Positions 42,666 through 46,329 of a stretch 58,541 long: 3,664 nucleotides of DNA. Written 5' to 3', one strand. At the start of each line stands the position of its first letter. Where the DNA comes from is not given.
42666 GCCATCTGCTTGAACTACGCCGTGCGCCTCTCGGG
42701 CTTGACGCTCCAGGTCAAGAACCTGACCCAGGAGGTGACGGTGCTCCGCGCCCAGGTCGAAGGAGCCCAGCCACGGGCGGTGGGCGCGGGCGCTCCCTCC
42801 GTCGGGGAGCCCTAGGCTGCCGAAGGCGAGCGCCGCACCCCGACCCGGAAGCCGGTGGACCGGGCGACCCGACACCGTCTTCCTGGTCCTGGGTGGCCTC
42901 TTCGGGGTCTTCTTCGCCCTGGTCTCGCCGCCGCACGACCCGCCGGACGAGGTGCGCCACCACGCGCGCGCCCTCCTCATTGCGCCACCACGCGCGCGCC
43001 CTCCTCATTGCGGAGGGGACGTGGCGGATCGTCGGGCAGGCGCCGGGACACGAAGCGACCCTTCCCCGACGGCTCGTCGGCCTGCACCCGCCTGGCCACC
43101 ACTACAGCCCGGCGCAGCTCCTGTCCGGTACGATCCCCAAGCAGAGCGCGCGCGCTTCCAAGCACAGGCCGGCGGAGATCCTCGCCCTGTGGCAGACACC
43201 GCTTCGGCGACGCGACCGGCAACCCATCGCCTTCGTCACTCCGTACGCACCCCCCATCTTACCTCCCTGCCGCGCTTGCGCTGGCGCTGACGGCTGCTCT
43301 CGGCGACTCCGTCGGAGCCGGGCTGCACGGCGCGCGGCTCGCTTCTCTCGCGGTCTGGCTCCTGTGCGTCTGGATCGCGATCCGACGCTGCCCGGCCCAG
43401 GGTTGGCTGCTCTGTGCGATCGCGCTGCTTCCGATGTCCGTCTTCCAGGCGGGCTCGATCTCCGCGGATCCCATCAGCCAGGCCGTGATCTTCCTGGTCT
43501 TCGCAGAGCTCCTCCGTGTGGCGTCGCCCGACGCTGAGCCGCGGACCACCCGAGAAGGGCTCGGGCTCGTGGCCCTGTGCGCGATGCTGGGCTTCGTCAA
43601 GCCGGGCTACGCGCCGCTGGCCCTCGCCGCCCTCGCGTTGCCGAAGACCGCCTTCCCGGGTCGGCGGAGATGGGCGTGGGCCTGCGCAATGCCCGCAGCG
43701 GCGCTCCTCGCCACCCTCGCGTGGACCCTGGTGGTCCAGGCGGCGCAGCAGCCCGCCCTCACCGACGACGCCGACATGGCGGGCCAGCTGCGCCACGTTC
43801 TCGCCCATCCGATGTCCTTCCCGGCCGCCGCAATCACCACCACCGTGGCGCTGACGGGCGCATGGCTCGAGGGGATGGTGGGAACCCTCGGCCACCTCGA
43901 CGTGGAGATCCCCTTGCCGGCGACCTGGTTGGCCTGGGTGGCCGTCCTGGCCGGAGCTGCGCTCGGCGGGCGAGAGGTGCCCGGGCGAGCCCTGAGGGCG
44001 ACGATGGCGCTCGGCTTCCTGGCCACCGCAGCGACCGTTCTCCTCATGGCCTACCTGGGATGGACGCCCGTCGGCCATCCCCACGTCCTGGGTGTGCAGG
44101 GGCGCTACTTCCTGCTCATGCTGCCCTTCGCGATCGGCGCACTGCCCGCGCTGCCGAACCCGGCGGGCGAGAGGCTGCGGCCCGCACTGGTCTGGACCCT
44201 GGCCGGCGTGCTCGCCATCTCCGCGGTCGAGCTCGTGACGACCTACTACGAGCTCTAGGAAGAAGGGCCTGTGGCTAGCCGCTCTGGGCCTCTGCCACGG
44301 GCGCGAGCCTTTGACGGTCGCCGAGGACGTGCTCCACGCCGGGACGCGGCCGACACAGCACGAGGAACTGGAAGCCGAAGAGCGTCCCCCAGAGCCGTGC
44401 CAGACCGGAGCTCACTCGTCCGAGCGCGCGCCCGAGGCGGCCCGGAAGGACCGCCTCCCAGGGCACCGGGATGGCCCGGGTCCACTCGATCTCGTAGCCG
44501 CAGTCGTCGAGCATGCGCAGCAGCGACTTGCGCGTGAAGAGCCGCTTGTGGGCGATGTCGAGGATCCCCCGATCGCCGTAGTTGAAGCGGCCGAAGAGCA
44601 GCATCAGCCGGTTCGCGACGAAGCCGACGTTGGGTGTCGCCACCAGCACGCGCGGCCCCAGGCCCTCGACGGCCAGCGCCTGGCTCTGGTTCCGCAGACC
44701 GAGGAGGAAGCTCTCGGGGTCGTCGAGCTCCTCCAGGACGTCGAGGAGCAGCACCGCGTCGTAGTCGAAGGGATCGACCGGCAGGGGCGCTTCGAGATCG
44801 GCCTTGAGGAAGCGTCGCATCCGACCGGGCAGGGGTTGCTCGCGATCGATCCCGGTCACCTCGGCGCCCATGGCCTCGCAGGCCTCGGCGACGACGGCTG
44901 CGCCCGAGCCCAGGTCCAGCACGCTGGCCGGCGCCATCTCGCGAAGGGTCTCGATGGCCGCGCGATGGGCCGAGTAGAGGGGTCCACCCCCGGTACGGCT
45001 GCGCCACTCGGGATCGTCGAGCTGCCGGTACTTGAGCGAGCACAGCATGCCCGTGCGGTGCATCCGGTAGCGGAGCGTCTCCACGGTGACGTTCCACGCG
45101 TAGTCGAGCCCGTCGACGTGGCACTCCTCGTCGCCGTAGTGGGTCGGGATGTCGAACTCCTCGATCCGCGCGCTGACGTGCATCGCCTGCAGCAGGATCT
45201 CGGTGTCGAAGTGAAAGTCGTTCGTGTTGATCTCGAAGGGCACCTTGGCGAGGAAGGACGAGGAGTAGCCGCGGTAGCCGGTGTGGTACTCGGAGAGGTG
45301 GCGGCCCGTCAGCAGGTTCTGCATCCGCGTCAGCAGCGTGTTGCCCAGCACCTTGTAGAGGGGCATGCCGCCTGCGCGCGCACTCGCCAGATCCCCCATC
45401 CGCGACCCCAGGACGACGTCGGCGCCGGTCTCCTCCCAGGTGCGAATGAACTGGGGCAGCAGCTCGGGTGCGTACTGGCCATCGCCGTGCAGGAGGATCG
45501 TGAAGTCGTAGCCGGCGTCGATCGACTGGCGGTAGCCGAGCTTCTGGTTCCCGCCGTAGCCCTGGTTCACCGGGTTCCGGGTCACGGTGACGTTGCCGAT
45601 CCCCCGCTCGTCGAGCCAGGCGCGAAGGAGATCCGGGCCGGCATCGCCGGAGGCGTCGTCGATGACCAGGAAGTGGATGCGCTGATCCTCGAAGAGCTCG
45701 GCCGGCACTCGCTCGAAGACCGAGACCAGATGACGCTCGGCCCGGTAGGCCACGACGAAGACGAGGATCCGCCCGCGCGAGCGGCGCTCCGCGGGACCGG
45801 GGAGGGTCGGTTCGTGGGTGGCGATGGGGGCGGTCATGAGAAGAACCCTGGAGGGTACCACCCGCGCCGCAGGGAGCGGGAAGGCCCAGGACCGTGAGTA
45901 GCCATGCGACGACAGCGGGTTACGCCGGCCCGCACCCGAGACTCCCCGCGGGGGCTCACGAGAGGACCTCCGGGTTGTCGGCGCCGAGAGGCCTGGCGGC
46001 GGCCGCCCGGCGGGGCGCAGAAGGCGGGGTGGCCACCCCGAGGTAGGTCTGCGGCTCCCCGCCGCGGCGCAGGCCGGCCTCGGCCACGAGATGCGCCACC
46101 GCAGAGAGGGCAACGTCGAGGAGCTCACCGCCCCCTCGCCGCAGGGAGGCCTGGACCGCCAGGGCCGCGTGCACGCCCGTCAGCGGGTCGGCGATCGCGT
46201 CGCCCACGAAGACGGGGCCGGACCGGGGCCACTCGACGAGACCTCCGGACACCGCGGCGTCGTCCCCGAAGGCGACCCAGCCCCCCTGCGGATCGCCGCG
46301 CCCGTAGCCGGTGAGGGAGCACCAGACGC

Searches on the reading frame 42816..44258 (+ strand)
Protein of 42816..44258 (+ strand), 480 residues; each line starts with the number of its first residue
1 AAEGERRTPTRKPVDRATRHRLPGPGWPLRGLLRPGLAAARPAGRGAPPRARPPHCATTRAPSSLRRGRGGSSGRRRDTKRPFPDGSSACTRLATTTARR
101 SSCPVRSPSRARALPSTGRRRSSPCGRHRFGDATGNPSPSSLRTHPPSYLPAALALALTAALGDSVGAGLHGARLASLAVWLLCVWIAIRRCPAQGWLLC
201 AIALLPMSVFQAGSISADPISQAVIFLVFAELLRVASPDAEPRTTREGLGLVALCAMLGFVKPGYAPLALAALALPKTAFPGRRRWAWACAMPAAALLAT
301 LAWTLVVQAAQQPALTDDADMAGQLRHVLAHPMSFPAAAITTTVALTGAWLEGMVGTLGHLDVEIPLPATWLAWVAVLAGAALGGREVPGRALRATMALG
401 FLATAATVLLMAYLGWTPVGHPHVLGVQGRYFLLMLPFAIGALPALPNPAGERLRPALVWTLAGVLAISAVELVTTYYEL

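Call 8: search_protein_families(library=pfam, proteins=[window:42816-44258:+], max_evalue=0.01)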
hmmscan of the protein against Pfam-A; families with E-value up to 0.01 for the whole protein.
window:42816-44258:+ (480 aa): 1 family
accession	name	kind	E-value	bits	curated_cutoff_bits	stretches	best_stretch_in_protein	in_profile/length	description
PF09913.15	DUF2142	-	3.3e-43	148.4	30.1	1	145-437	99-393/395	Predicted membrane protein (DUF2142)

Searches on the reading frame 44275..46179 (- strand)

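Call 8: search_protein_families(library=pfam, proteins=[window:44275-46179:-], max_evalue=0.01)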
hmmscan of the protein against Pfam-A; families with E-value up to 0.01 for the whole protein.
window:44275-46179:- (634 aa): 5 families
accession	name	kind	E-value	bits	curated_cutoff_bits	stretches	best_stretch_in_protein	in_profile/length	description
PF00535.33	Glycos_transf_2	-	6.2e-15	56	23.3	1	140-310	2-164/168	Glycosyl transferase family 2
PF13489.12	Methyltransf_23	-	3.3e-08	33.9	27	1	414-564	20-161/164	Methyltransferase domain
PF08241.18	Methyltransf_11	-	1.7e-05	25.8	21.2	1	421-492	1-80/95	Methyltransferase domain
PF08242.18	Methyltransf_12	-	0.0013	19.8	30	1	421-496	1-89/98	Methyltransferase domain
PF13649.12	Methyltransf_25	-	0.0045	18.1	27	0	420-489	1-81/97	Methyltransferase domain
